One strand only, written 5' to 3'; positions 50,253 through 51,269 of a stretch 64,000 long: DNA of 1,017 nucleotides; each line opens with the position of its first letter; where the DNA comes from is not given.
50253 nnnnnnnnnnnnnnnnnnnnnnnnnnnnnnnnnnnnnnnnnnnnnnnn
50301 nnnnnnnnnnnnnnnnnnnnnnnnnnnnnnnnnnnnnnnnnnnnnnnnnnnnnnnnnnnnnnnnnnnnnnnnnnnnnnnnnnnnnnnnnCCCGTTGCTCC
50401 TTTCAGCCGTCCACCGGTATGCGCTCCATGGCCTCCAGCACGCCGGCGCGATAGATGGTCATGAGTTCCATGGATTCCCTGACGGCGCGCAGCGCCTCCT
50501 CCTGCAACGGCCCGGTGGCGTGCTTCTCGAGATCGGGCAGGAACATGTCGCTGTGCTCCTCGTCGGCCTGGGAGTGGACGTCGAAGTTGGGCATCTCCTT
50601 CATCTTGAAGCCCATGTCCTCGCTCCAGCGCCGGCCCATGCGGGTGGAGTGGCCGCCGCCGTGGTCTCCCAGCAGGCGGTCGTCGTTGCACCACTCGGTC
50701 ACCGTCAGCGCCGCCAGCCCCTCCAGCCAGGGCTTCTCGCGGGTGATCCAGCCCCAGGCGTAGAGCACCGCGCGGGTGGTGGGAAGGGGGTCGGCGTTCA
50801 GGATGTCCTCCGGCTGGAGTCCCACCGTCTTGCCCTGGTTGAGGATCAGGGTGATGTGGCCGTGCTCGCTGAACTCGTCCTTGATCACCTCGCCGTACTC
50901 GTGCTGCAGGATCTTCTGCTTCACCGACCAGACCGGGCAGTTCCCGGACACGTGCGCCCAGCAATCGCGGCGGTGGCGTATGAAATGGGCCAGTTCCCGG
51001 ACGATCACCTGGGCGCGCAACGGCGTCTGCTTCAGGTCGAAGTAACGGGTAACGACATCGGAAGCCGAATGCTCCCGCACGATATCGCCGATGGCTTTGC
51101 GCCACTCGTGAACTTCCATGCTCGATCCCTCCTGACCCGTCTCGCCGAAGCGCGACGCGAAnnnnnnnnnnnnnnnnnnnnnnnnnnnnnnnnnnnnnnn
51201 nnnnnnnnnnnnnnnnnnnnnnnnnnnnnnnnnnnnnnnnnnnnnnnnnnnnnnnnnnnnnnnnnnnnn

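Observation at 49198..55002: Cluster of three paralogous CADD-like heme-oxygenase-like diiron oxidases with gamma-glutamyltransferase, two VOC enzymes and TctC: candidate uncharacterised oxidative pathway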

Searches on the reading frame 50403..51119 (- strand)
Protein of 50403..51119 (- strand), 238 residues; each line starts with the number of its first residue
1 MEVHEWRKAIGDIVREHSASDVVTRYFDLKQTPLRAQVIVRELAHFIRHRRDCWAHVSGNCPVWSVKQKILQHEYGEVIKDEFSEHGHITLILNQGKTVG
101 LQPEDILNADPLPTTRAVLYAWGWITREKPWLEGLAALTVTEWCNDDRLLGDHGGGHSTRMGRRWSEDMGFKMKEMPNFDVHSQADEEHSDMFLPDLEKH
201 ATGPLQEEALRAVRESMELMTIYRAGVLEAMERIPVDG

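Call 3: search_protein_families(library=pfam, proteins=[window:50403-51119:-], max_evalue=0.01)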
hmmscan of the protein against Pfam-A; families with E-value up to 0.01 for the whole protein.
window:50403-51119:- (238 aa): 2 families
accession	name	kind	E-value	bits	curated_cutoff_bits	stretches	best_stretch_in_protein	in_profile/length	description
PF14518.11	Haem_oxygenas_2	-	6.5e-13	49.3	28.9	1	41-219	5-175/177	Iron-containing redox enzyme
PF03070.21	TENA_THI-4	-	5.1e-08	33.4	22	1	65-145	63-132/210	TENA/THI-4/PQQC family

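Call 4: search_protein_families(library=ncbifam, proteins=[window:50403-51119:-], max_evalue=0.01)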
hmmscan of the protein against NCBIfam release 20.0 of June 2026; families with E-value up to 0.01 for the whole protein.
window:50403-51119:- (238 aa): 1 family
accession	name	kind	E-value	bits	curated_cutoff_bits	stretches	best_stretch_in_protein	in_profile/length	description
TIGR04305.1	fol_rel_CADD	subfamily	3e-06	27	200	1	61-139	58-131/212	CADD family putative folate metabolism protein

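Call 11: find_homologous_proteins(query=window:50403-51119:-, max_evalue=0.00001)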
Query window:50403-51119:- (238 aa): 663 proteins with E <= 0.00001 among 895 candidates; the best 120 are listed.
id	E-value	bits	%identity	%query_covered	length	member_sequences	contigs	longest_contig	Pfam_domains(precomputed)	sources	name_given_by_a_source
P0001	1.8e-158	543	97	100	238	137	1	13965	PF03070.22,PF14518.12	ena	-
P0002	1.5e-128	445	78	100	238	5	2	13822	PF03070.22,PF14518.12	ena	-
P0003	1.7e-128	445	78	100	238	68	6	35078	PF03070.22,PF14518.12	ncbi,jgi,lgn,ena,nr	ncbi:MAG: iron-containing redox enzyme family protein [Deltaproteobacteria bacterium]|nr:iron-contai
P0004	9.2e-124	430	76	98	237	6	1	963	PF03070.22,PF14518.12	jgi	jgi:pyrroloquinoline quinone (PQQ) biosynthesis protein C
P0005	1.8e-120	419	74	97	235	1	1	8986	PF03070.22,PF14518.12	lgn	-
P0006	1.5e-115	403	95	76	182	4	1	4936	PF03070.22,PF14518.12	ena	-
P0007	3.7e-108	379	68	99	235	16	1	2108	PF03070.22,PF14518.12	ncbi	-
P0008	3.5e-105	369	66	99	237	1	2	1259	PF03070.22,PF14518.12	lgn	-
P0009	2.3e-104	366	65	99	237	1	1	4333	PF03070.22,PF14518.12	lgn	-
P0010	2.6e-104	366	63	100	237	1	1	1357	PF03070.22,PF14518.12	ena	-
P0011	3.4e-104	366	67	100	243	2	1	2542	PF03070.22,PF14518.12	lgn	-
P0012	4.5e-104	365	65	99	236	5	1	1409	PF03070.22,PF14518.12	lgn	-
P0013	7.1e-104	365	65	100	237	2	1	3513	PF03070.22,PF14518.12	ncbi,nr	ncbi:MAG TPA: iron-containing redox enzyme family protein [Terriglobales bacterium]|nr:iron-containi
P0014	8.4e-104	364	65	100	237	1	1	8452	PF03070.22,PF14518.12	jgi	jgi:pyrroloquinoline quinone (PQQ) biosynthesis protein C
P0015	1.0e-103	364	65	100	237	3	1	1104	PF03070.22,PF14518.12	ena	-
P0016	1.4e-103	364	65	99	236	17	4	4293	PF03070.22,PF14518.12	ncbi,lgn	-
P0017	1.5e-103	364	66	99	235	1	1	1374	PF03070.22,PF14518.12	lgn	-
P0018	1.8e-103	363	63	100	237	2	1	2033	PF03070.22,PF14518.12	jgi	jgi:pyrroloquinoline quinone (PQQ) biosynthesis protein C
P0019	3.0e-103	363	64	99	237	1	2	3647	PF03070.22,PF14518.12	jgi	jgi:pyrroloquinoline quinone (PQQ) biosynthesis protein C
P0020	7.8e-103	361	66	99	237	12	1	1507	PF03070.22,PF14518.12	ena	-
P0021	1.5e-102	360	64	100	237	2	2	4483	PF03070.22,PF14518.12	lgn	-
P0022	4.4e-102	359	65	100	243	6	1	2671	PF03070.22,PF14518.12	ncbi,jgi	-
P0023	4.4e-102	359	62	100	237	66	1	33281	PF03070.22,PF14518.12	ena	-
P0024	5.0e-102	359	65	99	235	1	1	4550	PF03070.22,PF14518.12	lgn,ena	-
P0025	5.3e-102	358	63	99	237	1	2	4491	PF03070.22,PF14518.12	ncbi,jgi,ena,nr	ncbi:MAG TPA: iron-containing redox enzyme family protein [Methylomirabilota bacterium]|nr:iron-cont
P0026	6.4e-102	358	64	98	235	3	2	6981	PF03070.22,PF14518.12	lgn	-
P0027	6.7e-102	358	63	99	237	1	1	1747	PF03070.22,PF14518.12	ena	-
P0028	6.9e-102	358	65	99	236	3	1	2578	PF03070.22,PF14518.12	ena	-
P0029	1.8e-101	357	63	99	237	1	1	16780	PF03070.22,PF14518.12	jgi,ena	-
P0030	2.0e-101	357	63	99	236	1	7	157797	PF03070.22,PF14518.12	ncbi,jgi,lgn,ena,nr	ncbi:MAG: hypothetical protein A3F90_10190 [Deltaproteobacteria bacterium RIFCSPLOWO2_12_FULL_60_19]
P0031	2.1e-101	357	63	100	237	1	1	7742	PF03070.22,PF14518.12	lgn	-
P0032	2.1e-101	357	64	98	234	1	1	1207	PF03070.22,PF14518.12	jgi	jgi:pyrroloquinoline quinone (PQQ) biosynthesis protein C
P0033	2.2e-101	356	64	100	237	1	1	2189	PF03070.22,PF14518.12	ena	-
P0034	2.3e-101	356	63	99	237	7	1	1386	PF03070.22,PF14518.12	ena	-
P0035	2.8e-101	356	62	100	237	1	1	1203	PF03070.22,PF14518.12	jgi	jgi:pyrroloquinoline quinone (PQQ) biosynthesis protein C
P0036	4.5e-101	355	64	99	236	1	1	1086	PF03070.22,PF14518.12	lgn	-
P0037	9.2e-101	354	64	98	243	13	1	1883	PF03070.22,PF14518.12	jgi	jgi:pyrroloquinoline quinone (PQQ) biosynthesis protein C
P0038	9.7e-101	354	62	100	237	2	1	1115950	PF03070.22,PF14518.12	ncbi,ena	-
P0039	1.0e-100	354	64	99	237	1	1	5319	PF03070.22,PF14518.12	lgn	-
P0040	1.1e-100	354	64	99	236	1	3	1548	PF03070.22,PF14518.12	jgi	jgi:pyrroloquinoline quinone (PQQ) biosynthesis protein C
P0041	1.5e-100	354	63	100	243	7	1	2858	PF03070.22,PF14518.12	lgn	-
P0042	1.7e-100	354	64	99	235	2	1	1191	PF03070.22,PF14518.12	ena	-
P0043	1.7e-100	354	63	99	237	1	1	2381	PF03070.22,PF14518.12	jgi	jgi:pyrroloquinoline quinone (PQQ) biosynthesis protein C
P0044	1.8e-100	353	64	99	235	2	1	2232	PF03070.22,PF14518.12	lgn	-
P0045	2.6e-100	353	64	99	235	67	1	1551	PF03070.22,PF14518.12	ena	-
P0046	3.5e-100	353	63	98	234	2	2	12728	PF03070.22,PF14518.12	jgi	jgi:pyrroloquinoline quinone (PQQ) biosynthesis protein C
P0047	3.6e-100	353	65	99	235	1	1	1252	PF03070.22,PF14518.12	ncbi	-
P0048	3.6e-100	353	64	98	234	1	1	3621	PF03070.22,PF14518.12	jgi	-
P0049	4.8e-100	352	64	99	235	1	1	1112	PF03070.22,PF14518.12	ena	-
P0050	6.0e-100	352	62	99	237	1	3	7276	PF03070.22,PF14518.12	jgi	jgi:pyrroloquinoline quinone (PQQ) biosynthesis protein C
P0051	6.3e-100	352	62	100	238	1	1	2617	PF03070.22,PF14518.12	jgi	jgi:pyrroloquinoline quinone (PQQ) biosynthesis protein C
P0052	7.7e-100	351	61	99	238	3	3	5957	PF03070.22,PF14518.12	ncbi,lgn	-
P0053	8.9e-100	351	64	99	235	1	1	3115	PF03070.22,PF14518.12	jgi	-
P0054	9.5e-100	351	62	98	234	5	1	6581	PF03070.22,PF14518.12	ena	-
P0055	9.8e-100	351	63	96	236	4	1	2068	PF03070.22,PF14518.12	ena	-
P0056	9.8e-100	351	62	100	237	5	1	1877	PF03070.22,PF14518.12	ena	-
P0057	1.1e-99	351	62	99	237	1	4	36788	PF03070.22,PF14518.12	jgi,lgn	jgi:pyrroloquinoline quinone (PQQ) biosynthesis protein C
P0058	1.2e-99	351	61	99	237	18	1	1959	PF03070.22,PF14518.12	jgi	jgi:pyrroloquinoline quinone (PQQ) biosynthesis protein C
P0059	1.3e-99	351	60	100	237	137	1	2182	PF03070.22,PF14518.12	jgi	-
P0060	1.4e-99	351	62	100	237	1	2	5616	PF03070.22,PF14518.12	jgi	jgi:pyrroloquinoline quinone (PQQ) biosynthesis protein C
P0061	1.8e-99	350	64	99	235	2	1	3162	PF03070.22,PF14518.12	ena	-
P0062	1.9e-99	350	62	98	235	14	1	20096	PF03070.22,PF14518.12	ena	-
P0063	2.2e-99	350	64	99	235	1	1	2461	PF03070.22,PF14518.12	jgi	-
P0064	2.3e-99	350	63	99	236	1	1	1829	PF03070.22,PF14518.12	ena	-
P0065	2.3e-99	350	62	99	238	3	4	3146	PF03070.22,PF14518.12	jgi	jgi:pyrroloquinoline quinone (PQQ) biosynthesis protein C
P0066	3.3e-99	349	62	98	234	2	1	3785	PF03070.22,PF14518.12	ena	-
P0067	3.9e-99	349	62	100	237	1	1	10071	PF03070.22,PF14518.12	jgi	jgi:pyrroloquinoline quinone (PQQ) biosynthesis protein C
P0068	4.3e-99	349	63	99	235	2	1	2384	PF03070.22,PF14518.12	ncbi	-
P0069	4.9e-99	349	61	100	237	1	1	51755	PF03070.22,PF14518.12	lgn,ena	-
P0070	5.0e-99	349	64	98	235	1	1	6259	PF03070.22,PF14518.12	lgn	-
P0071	8.3e-99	348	62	99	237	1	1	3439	PF03070.22,PF14518.12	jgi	jgi:pyrroloquinoline quinone (PQQ) biosynthesis protein C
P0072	8.5e-99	348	62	100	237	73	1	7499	PF03070.22,PF14518.12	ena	-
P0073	9.2e-99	348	63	99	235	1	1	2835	PF14518.12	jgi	-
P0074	1.2e-98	348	64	99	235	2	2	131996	PF03070.22,PF14518.12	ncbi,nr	ncbi:MAG: hypothetical protein GTO40_02765 [Deltaproteobacteria bacterium]|nr:hypothetical protein [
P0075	1.2e-98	347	62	99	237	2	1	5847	PF03070.22,PF14518.12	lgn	-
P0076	1.2e-98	347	62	96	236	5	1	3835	PF03070.22,PF14518.12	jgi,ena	-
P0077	1.4e-98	347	66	94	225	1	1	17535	PF03070.22,PF14518.12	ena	-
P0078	1.5e-98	347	61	99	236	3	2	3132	PF03070.22,PF14518.12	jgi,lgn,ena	-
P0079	1.6e-98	347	64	99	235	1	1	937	PF14518.12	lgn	-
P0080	1.6e-98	347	63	99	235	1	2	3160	PF03070.22,PF14518.12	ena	-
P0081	1.9e-98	347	61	97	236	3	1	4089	PF03070.22,PF14518.12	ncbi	-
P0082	1.9e-98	347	61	100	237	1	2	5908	PF03070.22,PF14518.12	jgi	jgi:pyrroloquinoline quinone (PQQ) biosynthesis protein C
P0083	2.1e-98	347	64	98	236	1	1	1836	PF03070.22,PF14518.12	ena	-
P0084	2.2e-98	347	64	99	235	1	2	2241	PF14518.12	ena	-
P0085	2.3e-98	347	63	99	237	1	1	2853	PF03070.22,PF14518.12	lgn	-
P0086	2.7e-98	346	62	96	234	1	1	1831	PF03070.22,PF14518.12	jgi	jgi:pyrroloquinoline quinone (PQQ) biosynthesis protein C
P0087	3.0e-98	346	63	99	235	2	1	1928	PF03070.22,PF14518.12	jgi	jgi:pyrroloquinoline quinone (PQQ) biosynthesis protein C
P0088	3.1e-98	346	62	100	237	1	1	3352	PF03070.22,PF14518.12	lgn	-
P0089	3.5e-98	346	61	97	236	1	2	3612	PF03070.22,PF14518.12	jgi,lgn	jgi:pyrroloquinoline quinone (PQQ) biosynthesis protein C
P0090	3.6e-98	346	62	99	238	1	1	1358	PF03070.22,PF14518.12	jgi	jgi:pyrroloquinoline quinone (PQQ) biosynthesis protein C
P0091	3.7e-98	346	63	98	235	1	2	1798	PF03070.22,PF14518.12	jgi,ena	jgi:pyrroloquinoline quinone (PQQ) biosynthesis protein C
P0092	3.9e-98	346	62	96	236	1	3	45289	PF03070.22,PF14518.12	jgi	jgi:pyrroloquinoline quinone (PQQ) biosynthesis protein C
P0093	4.2e-98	346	64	99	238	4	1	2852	PF03070.22,PF14518.12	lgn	-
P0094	4.2e-98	346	63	99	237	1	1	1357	PF03070.22,PF14518.12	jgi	jgi:pyrroloquinoline quinone (PQQ) biosynthesis protein C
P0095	4.3e-98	346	62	99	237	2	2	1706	PF03070.22,PF14518.12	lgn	-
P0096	4.7e-98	346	61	97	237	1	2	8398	PF03070.22,PF14518.12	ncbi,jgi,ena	-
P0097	4.8e-98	346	62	98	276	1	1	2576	PF03070.22,PF14518.12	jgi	jgi:pyrroloquinoline quinone (PQQ) biosynthesis protein C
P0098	5.1e-98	345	62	98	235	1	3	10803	PF14518.12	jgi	jgi:pyrroloquinoline quinone (PQQ) biosynthesis protein C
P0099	5.3e-98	345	61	96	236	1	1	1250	PF03070.22,PF14518.12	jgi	jgi:pyrroloquinoline quinone (PQQ) biosynthesis protein C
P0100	5.4e-98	345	63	98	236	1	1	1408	PF03070.22,PF14518.12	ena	-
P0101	5.5e-98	345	61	100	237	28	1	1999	PF14518.12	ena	-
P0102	6.4e-98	345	61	96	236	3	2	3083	PF03070.22,PF14518.12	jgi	jgi:pyrroloquinoline quinone (PQQ) biosynthesis protein C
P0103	6.9e-98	345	61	100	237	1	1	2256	PF03070.22,PF14518.12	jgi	-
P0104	7.2e-98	345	60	99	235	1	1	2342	PF03070.22,PF14518.12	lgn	-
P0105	7.4e-98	345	61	99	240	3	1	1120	PF03070.22,PF14518.12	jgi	jgi:pyrroloquinoline quinone (PQQ) biosynthesis protein C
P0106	7.7e-98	345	62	96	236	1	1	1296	PF03070.22,PF14518.12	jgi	jgi:pyrroloquinoline quinone (PQQ) biosynthesis protein C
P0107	7.9e-98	345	64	99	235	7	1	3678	PF03070.22,PF14518.12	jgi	-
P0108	8.4e-98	345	61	98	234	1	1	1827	PF03070.22,PF14518.12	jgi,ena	-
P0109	8.4e-98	345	61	98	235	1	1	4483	PF03070.22,PF14518.12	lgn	-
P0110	9.9e-98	345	62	99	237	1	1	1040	PF03070.22,PF14518.12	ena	-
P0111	1.0e-97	344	60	99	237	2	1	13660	PF03070.22,PF14518.12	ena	-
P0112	1.0e-97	344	64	98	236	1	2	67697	PF03070.22,PF14518.12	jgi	jgi:pyrroloquinoline quinone (PQQ) biosynthesis protein C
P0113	1.2e-97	344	63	99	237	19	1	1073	PF03070.22,PF14518.12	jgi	-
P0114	1.2e-97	344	63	99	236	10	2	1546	PF03070.22,PF14518.12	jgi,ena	-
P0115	1.2e-97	344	62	100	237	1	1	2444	PF03070.22,PF14518.12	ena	-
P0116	1.4e-97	344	61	96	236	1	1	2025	PF03070.22,PF14518.12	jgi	jgi:pyrroloquinoline quinone (PQQ) biosynthesis protein C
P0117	1.4e-97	344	62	100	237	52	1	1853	PF03070.22,PF14518.12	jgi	jgi:pyrroloquinoline quinone (PQQ) biosynthesis protein C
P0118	1.4e-97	344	61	96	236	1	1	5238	PF03070.22,PF14518.12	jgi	jgi:pyrroloquinoline quinone (PQQ) biosynthesis protein C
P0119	1.5e-97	344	63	98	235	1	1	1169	PF03070.22,PF14518.12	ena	-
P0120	1.5e-97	344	69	91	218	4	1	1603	PF03070.22,PF14518.12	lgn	-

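Call 13: find_encoding_contigs(protein=P0038, flank=10000, max_places=2)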
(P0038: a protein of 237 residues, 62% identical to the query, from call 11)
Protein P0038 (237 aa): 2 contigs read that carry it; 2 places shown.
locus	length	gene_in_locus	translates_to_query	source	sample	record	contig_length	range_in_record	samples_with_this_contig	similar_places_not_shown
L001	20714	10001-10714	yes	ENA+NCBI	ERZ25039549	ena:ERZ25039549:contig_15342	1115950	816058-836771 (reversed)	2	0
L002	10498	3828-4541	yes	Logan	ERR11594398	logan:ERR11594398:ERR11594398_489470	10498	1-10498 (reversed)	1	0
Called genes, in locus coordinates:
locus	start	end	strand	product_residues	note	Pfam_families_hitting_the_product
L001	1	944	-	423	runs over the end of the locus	PF00355:Rieske, PF19301:LigXa_C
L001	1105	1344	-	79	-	PF02615:Ldh_2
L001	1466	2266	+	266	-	-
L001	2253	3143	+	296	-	PF08843:AbiEii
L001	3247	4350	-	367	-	PF02615:Ldh_2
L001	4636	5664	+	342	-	PF04613:LpxD, PF25087:GMPPB_C (weak), PF00132:Hexapep (weak), PF14602:Hexapep_2 (faint), PF25084:LbH_EIF2B (weak), PF00132:Hexapep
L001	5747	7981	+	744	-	PF01315:Ald_Xan_dh_C, PF02738:MoCoBD_1, PF20256:MoCoBD_2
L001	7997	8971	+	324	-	PF13379:NMT1_2 (weak), PF09084:NMT1, PF12916:DUF3834 (weak)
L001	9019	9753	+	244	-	PF01738:DLH, PF20408:Abhydrolase_11 (weak)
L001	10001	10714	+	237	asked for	PF14518:Haem_oxygenas_2, PF03070:TENA_THI-4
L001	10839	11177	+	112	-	PF00903:Glyoxalase, PF13669:Glyoxalase_4 (faint)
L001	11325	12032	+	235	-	PF14518:Haem_oxygenas_2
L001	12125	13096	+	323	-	PF13379:NMT1_2 (faint), PF09084:NMT1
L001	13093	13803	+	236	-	PF03070:TENA_THI-4, PF14518:Haem_oxygenas_2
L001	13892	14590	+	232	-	-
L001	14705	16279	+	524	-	PF01019:G_glu_transpept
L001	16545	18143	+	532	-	PF20695:UbiD_N (weak), PF01977:UbiD, PF20696:UbiD_C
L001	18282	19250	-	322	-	PF13379:NMT1_2, PF09084:NMT1, PF16868:NMT1_3 (weak)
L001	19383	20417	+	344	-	PF00296:Bac_luciferase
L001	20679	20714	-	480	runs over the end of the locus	PF20695:UbiD_N (weak), PF01977:UbiD, PF20696:UbiD_C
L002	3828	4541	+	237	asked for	PF14518:Haem_oxygenas_2, PF03070:TENA_THI-4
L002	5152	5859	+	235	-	PF14518:Haem_oxygenas_2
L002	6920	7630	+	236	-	PF03070:TENA_THI-4, PF14518:Haem_oxygenas_2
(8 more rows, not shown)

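Call 14: find_encoding_contigs(protein=P0030, flank=10000, max_places=3)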
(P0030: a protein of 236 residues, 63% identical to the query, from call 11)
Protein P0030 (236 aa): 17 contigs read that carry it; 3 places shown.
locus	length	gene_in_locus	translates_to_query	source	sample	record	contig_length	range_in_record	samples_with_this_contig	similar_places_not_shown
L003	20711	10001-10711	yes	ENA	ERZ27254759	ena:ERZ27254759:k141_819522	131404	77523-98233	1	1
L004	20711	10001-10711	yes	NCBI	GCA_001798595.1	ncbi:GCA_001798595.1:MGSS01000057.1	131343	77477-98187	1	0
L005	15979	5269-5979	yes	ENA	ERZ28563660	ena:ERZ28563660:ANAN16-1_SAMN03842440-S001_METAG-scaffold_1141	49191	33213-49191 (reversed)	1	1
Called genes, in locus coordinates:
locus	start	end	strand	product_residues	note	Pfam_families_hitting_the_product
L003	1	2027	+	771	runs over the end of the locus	PF01315:Ald_Xan_dh_C, PF02738:MoCoBD_1, PF20256:MoCoBD_2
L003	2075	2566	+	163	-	PF00111:Fer2, PF01799:Fer2_2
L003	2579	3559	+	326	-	PF04392:ABC_sub_bind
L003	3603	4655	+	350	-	PF04392:ABC_sub_bind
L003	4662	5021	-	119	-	PF02452:PemK_toxin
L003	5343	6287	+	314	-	PF13379:NMT1_2, PF09084:NMT1, PF12974:Phosphonate-bd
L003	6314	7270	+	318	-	PF09084:NMT1, PF13379:NMT1_2, PF12974:Phosphonate-bd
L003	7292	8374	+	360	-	PF07883:Cupin_2 (faint)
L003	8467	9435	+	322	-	-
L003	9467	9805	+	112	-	PF00903:Glyoxalase, PF13669:Glyoxalase_4 (faint)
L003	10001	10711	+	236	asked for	PF03070:TENA_THI-4, PF14518:Haem_oxygenas_2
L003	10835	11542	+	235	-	-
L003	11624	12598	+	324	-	PF00389:2-Hacid_dh, PF02826:2-Hacid_dh_C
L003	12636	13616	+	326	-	PF00248:Aldo_ket_red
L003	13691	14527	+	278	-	PF00561:Abhydrolase_1, PF12697:Abhydrolase_6, PF12146:Hydrolase_4, PF03096:Ndr (weak)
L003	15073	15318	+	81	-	-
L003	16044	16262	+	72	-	PF10049:DUF2283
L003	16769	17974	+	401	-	PF20245:DUF6600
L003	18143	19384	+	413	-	PF21338:Top1B_N_bact, PF01028:Topoisom_I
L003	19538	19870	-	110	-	-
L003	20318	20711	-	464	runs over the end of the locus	PF20551:DUF6765 (faint)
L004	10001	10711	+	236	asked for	PF03070:TENA_THI-4, PF14518:Haem_oxygenas_2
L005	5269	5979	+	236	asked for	PF03070:TENA_THI-4, PF14518:Haem_oxygenas_2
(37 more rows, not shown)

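Call 15: find_encoding_contigs(protein=P0074, flank=10000, max_places=2)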
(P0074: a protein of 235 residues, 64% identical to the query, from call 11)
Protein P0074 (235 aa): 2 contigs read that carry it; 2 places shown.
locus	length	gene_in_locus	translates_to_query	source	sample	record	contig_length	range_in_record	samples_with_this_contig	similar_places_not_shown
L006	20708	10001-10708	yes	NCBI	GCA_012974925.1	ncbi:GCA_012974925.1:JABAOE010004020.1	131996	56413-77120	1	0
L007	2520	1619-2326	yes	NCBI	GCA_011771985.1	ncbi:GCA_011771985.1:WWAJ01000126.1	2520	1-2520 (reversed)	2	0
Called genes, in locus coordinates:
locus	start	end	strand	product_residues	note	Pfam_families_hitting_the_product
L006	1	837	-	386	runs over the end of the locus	PF02771:Acyl-CoA_dh_N, PF02770:Acyl-CoA_dh_M, PF00441:Acyl-CoA_dh_1, PF08028:Acyl-CoA_dh_2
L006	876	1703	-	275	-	PF00378:ECH_1, PF16113:ECH_2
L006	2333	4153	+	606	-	PF08439:Peptidase_M3_N (weak), PF01432:Peptidase_M3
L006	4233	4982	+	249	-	PF01975:SurE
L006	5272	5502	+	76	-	PF00581:Rhodanese (weak)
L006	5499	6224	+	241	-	-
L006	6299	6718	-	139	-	-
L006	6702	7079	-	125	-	-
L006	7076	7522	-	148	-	-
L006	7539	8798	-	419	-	-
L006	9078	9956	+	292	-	PF01522:Polysacc_deac_1 (weak)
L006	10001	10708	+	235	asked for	PF14518:Haem_oxygenas_2, PF03070:TENA_THI-4 (weak)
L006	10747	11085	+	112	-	-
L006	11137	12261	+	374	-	PF06500:FrsA-like, PF00561:Abhydrolase_1 (weak), PF02129:Peptidase_S15 (weak), PF00326:Peptidase_S9 (weak)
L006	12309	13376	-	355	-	-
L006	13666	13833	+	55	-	-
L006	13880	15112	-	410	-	PF07690:MFS_1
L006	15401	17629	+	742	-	PF01315:Ald_Xan_dh_C, PF02738:MoCoBD_1, PF20256:MoCoBD_2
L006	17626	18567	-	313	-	PF00248:Aldo_ket_red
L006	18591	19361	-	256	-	PF02535:Zip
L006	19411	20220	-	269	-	PF00892:EamA, PF03151:TPT (faint), PF00892:EamA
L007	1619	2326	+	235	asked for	PF14518:Haem_oxygenas_2, PF03070:TENA_THI-4 (weak)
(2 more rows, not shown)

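Call 17: find_encoding_contigs(protein=window:50403-51119:-, flank=10000, max_places=3)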
Protein window:50403-51119:- (238 aa): no gene with exactly this product is on record in the collection.

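Call 39: search_protein_representatives(protein=window:50403-51119:-)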
Query: 238 residues. Proteins with E-value up to 0.001 (for the whole library): 263; up to 1e-10: 117; up to 1e-30: 21. The best 150 are listed.
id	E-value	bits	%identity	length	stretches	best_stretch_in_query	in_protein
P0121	5.3e-98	343.7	62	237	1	1-236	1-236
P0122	4.2e-71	255.6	79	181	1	65-203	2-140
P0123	4.7e-64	232.5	61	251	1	4-158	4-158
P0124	1.6e-60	221.0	61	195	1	23-171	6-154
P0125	9.7e-59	215.1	58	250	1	4-153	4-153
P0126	1.2e-55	205.0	49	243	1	2-183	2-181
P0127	6.7e-54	199.3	55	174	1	1-157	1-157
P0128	2.1e-50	187.8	59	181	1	64-203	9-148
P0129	1.0e-48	182.3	62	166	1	107-234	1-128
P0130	9.5e-48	179.1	40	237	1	9-236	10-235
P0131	1.5e-47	178.5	62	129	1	107-234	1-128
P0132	5.1e-45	170.2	58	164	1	84-210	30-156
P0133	1.3e-44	168.9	55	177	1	13-143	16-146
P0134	9.7e-43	162.7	38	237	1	11-233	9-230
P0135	4.2e-40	154.1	55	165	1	4-121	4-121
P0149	1.0e-27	113.6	29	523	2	38-220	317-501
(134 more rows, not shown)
